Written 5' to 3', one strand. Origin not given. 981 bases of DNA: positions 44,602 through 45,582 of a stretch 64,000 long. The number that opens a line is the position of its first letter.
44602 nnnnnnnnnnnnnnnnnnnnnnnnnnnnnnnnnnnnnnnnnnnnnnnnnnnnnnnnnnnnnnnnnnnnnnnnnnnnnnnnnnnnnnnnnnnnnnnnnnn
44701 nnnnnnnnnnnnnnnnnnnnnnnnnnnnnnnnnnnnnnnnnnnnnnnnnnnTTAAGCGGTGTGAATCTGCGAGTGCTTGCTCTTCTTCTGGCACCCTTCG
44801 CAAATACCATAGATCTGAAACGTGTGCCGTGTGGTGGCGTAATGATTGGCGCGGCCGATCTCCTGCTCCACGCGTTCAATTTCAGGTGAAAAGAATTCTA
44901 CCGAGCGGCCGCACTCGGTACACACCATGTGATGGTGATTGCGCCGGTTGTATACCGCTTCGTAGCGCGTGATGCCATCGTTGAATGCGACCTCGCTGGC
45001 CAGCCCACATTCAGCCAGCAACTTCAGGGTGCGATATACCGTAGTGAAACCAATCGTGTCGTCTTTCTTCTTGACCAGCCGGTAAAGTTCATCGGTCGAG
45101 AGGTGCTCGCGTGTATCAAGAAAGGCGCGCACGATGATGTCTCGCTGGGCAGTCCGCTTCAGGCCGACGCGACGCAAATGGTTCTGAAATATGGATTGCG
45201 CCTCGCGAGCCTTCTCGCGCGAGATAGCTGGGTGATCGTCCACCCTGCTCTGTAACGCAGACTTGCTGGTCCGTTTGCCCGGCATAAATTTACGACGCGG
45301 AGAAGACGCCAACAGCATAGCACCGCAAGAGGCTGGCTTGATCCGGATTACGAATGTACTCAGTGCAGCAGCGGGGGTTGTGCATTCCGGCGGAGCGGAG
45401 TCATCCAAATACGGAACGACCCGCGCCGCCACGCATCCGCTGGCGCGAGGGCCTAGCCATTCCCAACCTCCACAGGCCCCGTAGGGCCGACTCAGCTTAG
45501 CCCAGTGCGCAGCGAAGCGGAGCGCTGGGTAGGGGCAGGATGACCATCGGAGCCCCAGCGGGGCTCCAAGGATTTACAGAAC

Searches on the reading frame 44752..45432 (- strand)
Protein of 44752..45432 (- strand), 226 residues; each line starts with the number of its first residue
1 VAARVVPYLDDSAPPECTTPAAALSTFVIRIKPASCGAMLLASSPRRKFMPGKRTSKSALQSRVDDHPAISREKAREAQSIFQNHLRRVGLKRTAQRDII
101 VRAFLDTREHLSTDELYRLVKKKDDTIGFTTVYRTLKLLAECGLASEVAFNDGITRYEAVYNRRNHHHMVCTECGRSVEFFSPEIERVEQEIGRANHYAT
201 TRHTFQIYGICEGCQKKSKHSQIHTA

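Call 17: search_protein_families(library=pfam, proteins=[window:44752-45432:-], max_evalue=0.0001)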
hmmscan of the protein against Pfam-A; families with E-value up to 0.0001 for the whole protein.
window:44752-45432:- (226 aa): 1 family
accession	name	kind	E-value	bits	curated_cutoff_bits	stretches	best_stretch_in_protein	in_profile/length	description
PF01475.25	FUR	-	7e-32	110.5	23.1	1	89-208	2-121/121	Ferric uptake regulator family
